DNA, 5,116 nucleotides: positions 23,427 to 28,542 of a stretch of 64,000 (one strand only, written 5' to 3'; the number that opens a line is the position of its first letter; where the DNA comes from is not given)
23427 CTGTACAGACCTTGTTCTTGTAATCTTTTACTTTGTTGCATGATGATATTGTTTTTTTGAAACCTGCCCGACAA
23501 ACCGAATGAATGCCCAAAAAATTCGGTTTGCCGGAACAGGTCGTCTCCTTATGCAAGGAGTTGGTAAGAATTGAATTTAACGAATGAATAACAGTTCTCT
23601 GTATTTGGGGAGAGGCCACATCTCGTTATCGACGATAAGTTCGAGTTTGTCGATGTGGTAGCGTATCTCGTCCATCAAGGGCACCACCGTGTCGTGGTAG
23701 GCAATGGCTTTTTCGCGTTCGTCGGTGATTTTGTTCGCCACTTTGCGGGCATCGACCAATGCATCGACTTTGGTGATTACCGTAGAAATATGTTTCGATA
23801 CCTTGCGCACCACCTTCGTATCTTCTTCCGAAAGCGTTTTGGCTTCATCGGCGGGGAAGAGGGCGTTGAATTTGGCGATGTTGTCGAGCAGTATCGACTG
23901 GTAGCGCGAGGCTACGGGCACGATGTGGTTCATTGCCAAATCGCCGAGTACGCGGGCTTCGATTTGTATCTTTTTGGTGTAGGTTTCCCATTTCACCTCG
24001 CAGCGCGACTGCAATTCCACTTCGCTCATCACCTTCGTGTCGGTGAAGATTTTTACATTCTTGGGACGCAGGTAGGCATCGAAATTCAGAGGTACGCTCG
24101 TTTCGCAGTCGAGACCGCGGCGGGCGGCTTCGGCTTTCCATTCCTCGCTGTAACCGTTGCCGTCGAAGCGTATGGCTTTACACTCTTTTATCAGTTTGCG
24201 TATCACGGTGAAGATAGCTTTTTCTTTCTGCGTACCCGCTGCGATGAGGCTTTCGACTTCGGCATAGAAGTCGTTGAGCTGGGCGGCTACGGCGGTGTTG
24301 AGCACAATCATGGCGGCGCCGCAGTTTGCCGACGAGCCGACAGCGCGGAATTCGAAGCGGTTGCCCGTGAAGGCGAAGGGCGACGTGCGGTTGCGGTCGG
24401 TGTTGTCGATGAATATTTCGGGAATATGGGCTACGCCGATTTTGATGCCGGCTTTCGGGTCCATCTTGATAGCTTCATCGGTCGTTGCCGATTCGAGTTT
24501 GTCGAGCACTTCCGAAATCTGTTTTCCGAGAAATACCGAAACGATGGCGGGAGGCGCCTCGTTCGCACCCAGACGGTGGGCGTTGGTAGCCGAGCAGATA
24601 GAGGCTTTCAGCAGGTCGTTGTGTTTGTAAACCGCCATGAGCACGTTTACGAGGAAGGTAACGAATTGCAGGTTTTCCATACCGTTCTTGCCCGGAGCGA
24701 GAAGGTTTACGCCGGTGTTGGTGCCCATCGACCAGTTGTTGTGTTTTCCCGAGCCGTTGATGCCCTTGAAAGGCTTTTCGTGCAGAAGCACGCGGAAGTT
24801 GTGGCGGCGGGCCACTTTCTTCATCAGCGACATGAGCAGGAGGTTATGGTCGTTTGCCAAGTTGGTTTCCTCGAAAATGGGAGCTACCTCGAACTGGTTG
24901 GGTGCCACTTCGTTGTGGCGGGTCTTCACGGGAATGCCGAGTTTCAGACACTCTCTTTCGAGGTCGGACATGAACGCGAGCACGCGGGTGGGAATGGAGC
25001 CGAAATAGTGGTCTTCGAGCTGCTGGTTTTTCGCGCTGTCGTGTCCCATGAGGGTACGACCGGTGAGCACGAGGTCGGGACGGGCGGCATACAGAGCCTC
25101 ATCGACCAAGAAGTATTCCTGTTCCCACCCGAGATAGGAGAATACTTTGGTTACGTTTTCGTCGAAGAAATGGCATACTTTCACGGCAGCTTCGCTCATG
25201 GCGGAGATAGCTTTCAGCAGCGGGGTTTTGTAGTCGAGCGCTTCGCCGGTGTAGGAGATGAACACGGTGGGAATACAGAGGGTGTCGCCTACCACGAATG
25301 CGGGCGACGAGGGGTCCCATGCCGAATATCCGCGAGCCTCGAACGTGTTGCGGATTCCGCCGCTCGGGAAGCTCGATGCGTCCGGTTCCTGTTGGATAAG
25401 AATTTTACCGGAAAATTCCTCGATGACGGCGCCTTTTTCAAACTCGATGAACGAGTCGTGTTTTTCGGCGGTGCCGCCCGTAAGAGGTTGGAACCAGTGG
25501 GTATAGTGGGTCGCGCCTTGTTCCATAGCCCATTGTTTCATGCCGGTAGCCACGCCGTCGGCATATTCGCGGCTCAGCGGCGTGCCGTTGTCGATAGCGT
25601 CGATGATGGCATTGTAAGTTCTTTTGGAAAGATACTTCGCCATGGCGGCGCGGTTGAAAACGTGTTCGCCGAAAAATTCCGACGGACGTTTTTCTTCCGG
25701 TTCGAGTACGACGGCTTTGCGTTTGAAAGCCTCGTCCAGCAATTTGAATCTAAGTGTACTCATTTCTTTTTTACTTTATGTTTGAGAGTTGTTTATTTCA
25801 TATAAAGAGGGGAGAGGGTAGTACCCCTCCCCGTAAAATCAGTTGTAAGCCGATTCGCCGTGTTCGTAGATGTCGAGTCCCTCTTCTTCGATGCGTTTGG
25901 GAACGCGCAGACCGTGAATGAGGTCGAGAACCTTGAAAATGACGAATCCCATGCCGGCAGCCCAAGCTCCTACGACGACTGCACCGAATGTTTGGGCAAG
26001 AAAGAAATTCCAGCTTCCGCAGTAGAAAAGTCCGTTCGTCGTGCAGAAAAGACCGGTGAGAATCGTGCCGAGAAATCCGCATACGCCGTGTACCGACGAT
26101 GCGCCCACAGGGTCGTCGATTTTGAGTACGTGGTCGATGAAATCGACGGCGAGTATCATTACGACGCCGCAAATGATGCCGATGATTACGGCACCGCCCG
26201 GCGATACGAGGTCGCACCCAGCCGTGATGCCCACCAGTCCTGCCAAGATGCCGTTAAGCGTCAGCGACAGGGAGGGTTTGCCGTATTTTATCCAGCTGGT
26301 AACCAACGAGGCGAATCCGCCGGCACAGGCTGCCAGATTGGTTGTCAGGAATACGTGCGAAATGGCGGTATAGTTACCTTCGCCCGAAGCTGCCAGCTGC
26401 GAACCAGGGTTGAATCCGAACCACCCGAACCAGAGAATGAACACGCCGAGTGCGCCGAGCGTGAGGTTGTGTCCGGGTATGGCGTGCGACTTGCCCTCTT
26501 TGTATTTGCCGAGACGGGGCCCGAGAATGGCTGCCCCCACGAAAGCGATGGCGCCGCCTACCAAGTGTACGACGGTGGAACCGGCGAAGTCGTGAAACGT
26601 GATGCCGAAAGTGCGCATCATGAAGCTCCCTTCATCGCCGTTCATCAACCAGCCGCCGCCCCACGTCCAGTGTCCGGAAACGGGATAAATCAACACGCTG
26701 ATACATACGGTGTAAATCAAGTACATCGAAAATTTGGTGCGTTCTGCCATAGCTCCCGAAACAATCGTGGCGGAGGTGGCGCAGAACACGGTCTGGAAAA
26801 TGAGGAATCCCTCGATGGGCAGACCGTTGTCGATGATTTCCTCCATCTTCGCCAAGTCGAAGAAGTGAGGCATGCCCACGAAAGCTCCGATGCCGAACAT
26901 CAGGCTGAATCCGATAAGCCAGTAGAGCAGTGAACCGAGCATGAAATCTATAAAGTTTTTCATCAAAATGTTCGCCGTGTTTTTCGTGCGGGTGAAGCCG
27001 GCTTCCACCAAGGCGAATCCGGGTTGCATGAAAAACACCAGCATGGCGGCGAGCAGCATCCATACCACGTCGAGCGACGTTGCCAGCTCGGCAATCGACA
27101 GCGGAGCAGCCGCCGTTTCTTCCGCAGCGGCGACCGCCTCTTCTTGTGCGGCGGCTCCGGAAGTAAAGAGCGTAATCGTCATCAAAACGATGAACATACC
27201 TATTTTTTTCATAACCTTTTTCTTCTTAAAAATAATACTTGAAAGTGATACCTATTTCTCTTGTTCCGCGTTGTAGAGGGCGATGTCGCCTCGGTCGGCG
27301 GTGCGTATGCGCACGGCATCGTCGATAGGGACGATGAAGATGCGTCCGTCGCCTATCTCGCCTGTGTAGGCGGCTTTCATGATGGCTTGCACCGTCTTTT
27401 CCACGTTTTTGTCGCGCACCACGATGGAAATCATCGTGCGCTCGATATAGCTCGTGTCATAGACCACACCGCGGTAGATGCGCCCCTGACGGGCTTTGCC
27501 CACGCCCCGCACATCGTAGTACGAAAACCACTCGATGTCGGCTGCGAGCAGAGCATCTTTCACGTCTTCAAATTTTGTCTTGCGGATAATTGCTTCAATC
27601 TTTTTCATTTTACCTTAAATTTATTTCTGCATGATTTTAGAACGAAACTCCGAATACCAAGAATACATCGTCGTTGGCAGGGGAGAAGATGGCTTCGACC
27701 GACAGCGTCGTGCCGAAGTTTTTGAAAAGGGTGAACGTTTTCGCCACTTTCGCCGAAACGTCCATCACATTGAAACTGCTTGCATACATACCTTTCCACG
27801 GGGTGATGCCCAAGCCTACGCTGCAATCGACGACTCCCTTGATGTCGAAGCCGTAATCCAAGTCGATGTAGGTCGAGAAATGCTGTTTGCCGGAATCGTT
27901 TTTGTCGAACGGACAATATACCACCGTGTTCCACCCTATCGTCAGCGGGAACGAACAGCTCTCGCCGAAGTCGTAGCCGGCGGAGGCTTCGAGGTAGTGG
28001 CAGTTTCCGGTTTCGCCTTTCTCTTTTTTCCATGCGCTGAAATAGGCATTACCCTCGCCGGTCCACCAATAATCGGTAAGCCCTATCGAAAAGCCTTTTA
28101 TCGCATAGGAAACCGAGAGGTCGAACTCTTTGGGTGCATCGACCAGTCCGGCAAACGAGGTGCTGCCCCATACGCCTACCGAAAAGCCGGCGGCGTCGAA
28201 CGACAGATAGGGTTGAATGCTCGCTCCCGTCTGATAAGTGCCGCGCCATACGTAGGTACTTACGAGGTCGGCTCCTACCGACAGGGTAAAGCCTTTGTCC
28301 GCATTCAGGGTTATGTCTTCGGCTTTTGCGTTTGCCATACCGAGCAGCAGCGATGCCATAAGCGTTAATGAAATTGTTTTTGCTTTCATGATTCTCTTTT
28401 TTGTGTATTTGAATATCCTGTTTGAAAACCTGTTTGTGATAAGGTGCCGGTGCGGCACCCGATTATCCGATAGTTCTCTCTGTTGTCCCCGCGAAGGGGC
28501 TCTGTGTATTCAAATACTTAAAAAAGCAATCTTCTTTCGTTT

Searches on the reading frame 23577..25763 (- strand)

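Call 8: search_protein_families(library=ncbifam, proteins=[window:23577-25763:-])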
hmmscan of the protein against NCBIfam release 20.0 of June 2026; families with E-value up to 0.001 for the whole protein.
window:23577-25763:- (728 aa): 4 families
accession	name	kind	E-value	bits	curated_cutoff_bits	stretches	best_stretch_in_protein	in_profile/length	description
TIGR00653.1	GlnA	equivalog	1e-11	44.3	429.15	1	210-397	122-316/462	type I glutamate--ammonia ligase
TIGR03105.1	gln_synth_III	equivalog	2.1e-08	33.1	469.6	1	259-395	154-289/435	type III glutamate--ammonia ligase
NF007006.0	PRK09469.1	equivalog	5.4e-06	25.2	845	1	274-397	202-321/469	glutamate--ammonia ligase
NF045547.1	GGputSyn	equivalog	0.00029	19.7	650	1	275-362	178-263/438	gamma-glutamylputrescine synthetase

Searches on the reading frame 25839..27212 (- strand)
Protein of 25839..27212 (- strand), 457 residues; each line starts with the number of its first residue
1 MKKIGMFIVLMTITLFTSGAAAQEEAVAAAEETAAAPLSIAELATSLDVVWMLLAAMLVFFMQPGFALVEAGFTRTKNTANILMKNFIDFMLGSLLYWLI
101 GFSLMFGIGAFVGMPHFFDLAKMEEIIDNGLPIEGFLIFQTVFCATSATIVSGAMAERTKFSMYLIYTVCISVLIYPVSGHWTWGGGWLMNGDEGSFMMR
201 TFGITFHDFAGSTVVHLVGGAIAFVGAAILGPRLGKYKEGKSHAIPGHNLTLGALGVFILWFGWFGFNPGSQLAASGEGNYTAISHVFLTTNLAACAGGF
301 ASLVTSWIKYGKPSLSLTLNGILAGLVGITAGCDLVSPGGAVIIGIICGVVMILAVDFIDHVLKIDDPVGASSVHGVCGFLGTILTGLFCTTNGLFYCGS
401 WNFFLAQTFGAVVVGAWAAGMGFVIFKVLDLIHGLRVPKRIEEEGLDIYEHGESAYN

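Call 82: search_protein_families(library=ncbifam, proteins=[window:25839-27212:-], max_evalue=0.00001)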
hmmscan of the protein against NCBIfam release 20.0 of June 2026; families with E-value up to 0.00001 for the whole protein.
window:25839-27212:- (457 aa): 3 families
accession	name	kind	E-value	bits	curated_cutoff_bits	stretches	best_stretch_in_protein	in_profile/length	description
TIGR00836.1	amt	subfamily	9.7e-132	439.7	343.3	1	48-456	1-406/406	ammonium transporter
TIGR03644.1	marine_trans_1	hypoth_equivalog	1.1e-107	360.3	514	1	47-456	3-401/404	probable ammonium transporter, marine subtype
NF007947.0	PRK10666.1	equivalog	2.3e-67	227.8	657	1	38-457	21-427/428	ammonium transporter AmtB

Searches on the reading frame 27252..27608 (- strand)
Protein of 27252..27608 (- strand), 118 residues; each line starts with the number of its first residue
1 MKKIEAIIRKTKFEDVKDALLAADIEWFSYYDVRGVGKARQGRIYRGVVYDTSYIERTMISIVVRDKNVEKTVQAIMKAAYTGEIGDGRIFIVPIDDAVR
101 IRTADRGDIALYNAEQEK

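Call 82: search_protein_families(library=ncbifam, proteins=[window:27252-27608:-], max_evalue=0.00001)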
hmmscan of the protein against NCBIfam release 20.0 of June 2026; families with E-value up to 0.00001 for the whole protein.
window:27252-27608:- (118 aa): 2 families
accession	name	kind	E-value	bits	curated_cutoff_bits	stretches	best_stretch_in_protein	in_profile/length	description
NF007946.0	PRK10665.1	equivalog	3.9e-22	79.2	181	1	1-111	1-112/112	P-II family nitrogen regulator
NF008111.0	PRK10858.1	equivalog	8.8e-22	77.6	202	1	1-110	1-111/112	nitrogen regulatory protein P-II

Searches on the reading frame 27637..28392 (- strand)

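Call 82: search_protein_families(library=ncbifam, proteins=[window:27637-28392:-], max_evalue=0.00001)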
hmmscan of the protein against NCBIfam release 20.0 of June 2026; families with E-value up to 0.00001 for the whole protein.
window:27637-28392:- (251 aa): 1 family
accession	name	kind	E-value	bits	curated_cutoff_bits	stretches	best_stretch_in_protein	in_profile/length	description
TIGR02001.1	gcw_chp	subfamily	8.8e-08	32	47.15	1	2-208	1-195/244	TorF family putative porin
